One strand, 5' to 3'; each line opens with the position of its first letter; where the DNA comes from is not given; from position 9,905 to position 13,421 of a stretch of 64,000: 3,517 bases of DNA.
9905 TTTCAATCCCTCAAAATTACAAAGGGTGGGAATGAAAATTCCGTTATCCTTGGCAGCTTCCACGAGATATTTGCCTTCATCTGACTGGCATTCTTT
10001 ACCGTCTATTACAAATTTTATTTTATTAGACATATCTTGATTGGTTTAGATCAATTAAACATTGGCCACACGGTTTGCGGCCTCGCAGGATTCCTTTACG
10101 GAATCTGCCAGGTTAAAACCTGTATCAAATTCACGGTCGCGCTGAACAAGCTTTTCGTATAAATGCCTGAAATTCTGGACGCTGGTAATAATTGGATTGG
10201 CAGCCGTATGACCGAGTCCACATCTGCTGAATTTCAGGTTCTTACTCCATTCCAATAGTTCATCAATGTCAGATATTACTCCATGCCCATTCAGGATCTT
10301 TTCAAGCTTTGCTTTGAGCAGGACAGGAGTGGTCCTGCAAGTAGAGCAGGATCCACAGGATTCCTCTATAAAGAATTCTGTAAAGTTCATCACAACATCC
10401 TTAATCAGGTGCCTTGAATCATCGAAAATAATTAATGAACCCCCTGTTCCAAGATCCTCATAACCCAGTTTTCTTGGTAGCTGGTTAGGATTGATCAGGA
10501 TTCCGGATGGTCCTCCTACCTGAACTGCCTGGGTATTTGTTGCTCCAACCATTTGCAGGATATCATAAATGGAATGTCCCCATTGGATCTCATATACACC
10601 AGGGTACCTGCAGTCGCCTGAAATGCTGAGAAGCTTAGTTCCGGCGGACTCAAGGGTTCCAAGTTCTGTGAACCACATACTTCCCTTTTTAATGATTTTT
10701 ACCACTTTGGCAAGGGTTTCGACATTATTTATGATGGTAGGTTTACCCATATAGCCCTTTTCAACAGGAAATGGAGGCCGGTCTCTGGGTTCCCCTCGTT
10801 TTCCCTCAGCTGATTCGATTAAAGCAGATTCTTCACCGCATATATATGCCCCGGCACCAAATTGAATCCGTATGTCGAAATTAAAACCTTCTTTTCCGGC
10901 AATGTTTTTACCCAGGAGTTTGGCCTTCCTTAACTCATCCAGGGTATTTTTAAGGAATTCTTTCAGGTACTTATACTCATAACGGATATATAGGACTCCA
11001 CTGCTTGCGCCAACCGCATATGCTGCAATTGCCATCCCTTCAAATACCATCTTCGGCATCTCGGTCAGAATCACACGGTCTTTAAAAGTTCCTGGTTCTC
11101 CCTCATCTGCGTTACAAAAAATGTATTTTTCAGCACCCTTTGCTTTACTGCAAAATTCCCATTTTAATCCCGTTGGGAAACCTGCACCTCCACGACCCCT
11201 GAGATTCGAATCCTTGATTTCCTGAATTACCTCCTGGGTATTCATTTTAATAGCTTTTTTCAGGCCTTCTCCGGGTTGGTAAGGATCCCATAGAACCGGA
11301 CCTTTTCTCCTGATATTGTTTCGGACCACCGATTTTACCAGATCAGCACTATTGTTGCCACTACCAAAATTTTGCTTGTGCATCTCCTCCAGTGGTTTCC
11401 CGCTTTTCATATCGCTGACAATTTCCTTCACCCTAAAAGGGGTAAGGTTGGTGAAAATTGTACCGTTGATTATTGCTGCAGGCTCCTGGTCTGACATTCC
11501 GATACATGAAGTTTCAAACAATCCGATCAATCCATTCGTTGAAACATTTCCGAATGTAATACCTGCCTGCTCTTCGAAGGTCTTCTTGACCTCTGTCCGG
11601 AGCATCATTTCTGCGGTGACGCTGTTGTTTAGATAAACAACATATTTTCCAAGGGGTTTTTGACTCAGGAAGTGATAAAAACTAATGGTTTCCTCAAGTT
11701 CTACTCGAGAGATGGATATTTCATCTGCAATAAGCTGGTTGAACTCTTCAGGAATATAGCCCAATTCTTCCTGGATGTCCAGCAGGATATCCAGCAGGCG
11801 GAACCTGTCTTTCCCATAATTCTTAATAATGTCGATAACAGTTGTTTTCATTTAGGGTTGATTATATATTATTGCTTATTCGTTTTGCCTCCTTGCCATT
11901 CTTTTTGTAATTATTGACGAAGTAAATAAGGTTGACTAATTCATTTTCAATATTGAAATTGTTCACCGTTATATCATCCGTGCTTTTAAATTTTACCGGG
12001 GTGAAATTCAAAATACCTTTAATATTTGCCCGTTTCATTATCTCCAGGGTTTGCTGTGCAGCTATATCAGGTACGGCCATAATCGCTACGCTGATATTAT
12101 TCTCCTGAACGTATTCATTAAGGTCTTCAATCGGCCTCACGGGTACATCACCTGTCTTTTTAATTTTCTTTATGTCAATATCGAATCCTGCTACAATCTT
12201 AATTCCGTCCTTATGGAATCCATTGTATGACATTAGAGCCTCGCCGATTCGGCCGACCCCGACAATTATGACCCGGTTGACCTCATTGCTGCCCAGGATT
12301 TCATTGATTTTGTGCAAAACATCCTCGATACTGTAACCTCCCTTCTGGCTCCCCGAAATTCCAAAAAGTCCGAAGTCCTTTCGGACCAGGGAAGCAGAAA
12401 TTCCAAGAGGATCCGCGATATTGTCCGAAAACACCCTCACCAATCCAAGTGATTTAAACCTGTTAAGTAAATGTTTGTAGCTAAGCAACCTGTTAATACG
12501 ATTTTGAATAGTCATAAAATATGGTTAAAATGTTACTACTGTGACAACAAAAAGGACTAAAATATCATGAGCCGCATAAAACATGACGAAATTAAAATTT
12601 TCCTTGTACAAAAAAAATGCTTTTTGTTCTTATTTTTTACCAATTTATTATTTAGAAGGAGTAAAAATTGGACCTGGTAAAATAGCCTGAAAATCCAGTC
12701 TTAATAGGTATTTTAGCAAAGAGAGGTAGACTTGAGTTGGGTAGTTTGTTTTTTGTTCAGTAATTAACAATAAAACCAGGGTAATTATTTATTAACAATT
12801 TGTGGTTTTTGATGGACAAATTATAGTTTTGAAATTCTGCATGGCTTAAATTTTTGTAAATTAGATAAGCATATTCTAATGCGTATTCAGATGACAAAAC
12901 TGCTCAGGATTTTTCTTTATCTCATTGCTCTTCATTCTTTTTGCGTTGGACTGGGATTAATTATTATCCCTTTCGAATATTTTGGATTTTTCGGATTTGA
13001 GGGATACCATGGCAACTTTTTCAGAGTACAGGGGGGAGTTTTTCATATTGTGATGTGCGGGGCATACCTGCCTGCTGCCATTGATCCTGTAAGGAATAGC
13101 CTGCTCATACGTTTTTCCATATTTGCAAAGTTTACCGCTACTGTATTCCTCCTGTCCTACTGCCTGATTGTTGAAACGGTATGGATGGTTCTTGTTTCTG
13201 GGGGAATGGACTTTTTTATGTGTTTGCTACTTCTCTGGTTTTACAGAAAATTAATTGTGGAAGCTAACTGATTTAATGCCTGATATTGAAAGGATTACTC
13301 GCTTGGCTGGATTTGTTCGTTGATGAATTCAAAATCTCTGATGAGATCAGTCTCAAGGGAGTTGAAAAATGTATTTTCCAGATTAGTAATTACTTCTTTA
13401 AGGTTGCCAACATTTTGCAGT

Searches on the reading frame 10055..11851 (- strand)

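Call 7: search_protein_families(library=pfam, proteins=[window:10055-11851:-], max_evalue=0.00001)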
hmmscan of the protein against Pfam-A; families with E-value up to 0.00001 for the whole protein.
window:10055-11851:- (598 aa): 3 families
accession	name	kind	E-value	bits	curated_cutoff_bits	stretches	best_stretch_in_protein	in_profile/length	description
PF01512.22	Complex1_51K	-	8.9e-44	149.4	31.2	1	212-384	1-149/150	Nuo51 FMN-binding domain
PF01257.25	2Fe-2S_thioredx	-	4.8e-30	104.8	24.8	1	7-149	3-145/145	Thioredoxin-like [2Fe-2S] ferredoxin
PF10589.14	NADH_4Fe-4S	-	9.2e-19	67.6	23.5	1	485-567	1-84/85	NADH-ubiquinone oxidoreductase-F iron-sulfur binding region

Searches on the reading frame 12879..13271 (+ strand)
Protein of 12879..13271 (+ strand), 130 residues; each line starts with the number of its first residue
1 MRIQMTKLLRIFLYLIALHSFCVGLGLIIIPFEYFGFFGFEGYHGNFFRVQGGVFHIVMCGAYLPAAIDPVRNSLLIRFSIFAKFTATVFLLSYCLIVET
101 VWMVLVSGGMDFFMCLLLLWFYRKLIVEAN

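Call 8: search_protein_families(library=pfam, proteins=[window:12879-13271:+], max_evalue=0.00001)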
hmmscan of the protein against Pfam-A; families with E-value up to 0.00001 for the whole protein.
window:12879-13271:+ (130 aa): 0 families

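Call 78: search_protein_families(library=pfam, proteins=[window:12879-13271:+], max_evalue=0.001)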
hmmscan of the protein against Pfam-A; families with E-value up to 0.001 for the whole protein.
window:12879-13271:+ (130 aa): 0 families
